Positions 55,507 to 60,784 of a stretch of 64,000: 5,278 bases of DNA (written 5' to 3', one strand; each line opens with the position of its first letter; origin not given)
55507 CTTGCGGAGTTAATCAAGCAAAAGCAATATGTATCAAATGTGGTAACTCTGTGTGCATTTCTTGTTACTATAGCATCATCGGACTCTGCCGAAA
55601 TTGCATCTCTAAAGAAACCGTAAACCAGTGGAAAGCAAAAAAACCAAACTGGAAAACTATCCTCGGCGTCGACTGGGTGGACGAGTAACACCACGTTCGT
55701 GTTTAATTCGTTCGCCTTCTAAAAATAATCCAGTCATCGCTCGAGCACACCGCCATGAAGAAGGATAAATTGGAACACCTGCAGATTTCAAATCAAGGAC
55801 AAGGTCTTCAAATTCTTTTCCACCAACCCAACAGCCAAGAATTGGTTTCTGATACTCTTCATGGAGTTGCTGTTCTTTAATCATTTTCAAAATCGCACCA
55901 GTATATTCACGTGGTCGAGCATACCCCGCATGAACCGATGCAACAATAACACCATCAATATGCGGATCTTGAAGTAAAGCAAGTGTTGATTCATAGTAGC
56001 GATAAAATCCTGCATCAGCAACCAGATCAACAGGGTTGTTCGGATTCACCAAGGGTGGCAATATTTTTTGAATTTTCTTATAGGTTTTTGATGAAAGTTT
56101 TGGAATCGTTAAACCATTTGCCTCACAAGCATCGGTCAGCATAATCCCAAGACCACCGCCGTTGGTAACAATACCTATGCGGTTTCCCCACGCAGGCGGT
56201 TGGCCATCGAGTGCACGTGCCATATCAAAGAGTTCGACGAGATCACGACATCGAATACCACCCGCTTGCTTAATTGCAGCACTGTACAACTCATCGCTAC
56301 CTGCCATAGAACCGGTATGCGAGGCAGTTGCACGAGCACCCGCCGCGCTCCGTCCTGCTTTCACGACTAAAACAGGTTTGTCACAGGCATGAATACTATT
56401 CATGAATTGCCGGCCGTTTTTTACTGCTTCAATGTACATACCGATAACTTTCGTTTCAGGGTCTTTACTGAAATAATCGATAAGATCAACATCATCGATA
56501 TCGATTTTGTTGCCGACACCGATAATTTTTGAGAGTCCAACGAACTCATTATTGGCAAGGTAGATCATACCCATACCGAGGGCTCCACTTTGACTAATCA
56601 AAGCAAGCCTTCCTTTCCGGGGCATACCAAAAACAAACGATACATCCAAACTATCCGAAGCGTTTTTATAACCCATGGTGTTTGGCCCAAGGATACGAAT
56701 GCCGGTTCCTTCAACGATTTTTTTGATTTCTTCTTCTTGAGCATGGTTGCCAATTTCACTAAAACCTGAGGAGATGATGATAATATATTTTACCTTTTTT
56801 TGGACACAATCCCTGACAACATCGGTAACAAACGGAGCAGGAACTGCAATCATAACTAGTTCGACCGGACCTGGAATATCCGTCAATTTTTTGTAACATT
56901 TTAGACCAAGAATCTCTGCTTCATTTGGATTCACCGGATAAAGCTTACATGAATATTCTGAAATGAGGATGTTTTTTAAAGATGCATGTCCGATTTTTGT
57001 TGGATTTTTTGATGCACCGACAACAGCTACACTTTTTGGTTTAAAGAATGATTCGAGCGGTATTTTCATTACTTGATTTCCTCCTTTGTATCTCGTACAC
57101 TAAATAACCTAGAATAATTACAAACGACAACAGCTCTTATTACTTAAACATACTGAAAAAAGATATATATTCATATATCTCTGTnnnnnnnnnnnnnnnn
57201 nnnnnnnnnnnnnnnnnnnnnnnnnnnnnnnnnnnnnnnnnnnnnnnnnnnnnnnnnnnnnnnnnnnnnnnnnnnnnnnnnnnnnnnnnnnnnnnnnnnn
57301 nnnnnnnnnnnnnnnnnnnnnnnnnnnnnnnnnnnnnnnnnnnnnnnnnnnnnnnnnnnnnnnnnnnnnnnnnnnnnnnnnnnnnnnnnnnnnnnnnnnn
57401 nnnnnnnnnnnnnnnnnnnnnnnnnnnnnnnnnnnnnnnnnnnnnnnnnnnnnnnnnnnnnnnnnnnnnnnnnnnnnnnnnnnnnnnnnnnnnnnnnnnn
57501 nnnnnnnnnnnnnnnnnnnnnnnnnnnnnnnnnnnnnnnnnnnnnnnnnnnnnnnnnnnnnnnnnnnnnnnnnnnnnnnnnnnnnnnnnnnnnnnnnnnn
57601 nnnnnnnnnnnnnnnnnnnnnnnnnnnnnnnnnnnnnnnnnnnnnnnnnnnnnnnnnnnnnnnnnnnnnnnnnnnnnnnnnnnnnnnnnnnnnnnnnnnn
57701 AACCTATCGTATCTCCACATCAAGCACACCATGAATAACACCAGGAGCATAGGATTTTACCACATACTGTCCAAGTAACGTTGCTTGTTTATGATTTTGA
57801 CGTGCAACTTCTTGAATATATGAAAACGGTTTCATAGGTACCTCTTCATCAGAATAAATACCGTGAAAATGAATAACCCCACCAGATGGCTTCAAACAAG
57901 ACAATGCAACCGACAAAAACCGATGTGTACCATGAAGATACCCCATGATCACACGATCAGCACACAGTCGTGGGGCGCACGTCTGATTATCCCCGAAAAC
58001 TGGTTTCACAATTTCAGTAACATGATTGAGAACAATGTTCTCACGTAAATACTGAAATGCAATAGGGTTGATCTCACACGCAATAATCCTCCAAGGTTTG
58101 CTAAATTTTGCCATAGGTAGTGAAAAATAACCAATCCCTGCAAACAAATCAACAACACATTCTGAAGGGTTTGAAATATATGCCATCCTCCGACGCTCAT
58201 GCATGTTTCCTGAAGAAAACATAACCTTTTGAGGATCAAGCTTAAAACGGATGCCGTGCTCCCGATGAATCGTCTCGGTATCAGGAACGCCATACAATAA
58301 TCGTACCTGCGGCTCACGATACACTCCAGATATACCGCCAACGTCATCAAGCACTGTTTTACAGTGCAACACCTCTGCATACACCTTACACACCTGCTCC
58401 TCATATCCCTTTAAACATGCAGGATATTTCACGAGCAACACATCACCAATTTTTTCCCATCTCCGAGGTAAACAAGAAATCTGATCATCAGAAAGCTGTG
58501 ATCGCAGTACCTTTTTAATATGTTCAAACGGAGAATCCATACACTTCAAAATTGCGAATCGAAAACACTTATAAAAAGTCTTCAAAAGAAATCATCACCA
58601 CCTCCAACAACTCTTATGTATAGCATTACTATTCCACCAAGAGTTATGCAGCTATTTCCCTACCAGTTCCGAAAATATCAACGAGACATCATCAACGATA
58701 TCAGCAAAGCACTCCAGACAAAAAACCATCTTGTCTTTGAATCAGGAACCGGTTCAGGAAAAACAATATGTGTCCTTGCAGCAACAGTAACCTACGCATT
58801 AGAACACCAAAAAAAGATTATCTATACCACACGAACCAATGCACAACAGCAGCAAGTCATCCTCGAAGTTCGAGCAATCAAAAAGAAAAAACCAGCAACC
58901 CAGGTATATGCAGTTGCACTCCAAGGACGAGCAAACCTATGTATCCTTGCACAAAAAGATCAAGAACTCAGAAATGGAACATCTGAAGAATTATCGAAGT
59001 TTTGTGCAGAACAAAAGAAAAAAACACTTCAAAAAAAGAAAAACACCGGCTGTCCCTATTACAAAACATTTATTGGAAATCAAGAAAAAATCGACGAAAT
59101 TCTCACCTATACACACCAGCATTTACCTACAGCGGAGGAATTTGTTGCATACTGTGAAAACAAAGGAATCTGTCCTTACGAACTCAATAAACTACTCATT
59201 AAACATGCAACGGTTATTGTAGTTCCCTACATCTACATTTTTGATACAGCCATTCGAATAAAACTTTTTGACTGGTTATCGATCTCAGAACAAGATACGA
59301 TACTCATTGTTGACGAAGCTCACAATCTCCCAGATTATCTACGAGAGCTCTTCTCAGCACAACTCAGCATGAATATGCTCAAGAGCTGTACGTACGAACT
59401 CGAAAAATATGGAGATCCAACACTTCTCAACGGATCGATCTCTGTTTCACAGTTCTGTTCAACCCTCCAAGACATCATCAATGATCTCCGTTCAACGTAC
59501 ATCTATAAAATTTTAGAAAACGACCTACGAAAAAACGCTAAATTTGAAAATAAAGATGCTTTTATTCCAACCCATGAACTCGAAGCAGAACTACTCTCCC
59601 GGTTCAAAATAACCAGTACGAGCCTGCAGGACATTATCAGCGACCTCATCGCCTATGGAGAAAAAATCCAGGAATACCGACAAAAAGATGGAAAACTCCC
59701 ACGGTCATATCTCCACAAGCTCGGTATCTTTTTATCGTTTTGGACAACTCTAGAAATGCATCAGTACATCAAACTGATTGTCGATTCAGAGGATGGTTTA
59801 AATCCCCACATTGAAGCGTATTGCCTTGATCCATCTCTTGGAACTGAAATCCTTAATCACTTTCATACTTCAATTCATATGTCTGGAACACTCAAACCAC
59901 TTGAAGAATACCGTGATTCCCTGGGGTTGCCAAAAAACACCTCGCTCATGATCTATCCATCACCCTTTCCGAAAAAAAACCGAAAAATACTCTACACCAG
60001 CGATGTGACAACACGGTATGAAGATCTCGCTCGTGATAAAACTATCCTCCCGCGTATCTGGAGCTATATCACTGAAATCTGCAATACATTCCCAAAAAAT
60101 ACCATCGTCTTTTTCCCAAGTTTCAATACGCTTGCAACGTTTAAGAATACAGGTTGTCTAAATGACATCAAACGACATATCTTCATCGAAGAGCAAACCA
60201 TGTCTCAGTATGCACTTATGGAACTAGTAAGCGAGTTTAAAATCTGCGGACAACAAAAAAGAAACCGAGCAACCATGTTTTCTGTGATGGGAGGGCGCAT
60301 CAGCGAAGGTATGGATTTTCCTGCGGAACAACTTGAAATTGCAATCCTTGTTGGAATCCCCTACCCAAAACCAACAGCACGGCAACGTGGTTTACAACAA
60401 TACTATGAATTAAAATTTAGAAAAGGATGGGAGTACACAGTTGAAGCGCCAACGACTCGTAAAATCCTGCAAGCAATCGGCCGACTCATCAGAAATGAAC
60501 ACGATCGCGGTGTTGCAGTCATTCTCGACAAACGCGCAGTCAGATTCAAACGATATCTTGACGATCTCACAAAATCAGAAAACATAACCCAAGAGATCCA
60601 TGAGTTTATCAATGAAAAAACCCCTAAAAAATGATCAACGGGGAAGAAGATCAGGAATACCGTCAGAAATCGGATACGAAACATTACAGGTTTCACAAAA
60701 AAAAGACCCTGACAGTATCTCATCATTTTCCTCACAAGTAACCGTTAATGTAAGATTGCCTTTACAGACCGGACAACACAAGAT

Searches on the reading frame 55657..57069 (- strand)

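Call 39: search_protein_families(library=pfam, proteins=[window:55657-57069:-], max_evalue=0.001)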
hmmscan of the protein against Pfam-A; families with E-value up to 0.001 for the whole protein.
window:55657-57069:- (470 aa): 4 families
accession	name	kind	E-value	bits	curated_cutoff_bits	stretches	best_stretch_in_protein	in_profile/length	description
PF13607.11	Succ_CoA_lig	-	5.1e-51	172.5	27.4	1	152-287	1-138/138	Succinyl-CoA ligase like flavodoxin domain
PF13380.12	CoA_binding_2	-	6.1e-24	85.1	22.8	1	12-135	1-114/116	CoA binding domain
PF02629.25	CoA_binding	-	7e-15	56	22.3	1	10-102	2-97/97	CoA binding domain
PF19045.5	Ligase_CoA_2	-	3.2e-13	50.5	23.7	1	300-443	3-145/162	Ligase-CoA domain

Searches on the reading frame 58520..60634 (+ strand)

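Call 39: search_protein_families(library=pfam, proteins=[window:58520-60634:+], max_evalue=0.001)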
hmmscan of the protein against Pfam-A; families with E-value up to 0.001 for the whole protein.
window:58520-60634:+ (704 aa): 5 families
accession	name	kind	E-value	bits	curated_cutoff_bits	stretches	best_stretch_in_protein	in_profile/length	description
PF06777.17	HBB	-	4.3e-37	128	30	1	333-502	33-190/190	Helical and beta-bridge domain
PF06733.21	DEAD_2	-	1.1e-34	120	21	1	102-286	1-171/172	DEAD_2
PF13307.12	Helicase_C_2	-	9.3e-34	117.3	25.3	1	517-685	1-165/170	Helicase C-terminal domain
PF04851.21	ResIII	-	2.4e-07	31.3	22.5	1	48-272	2-139/164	Type III restriction enzyme, res subunit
PF00270.35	DEAD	-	8.6e-07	29.3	26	1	52-171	2-116/167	DEAD/DEAH box helicase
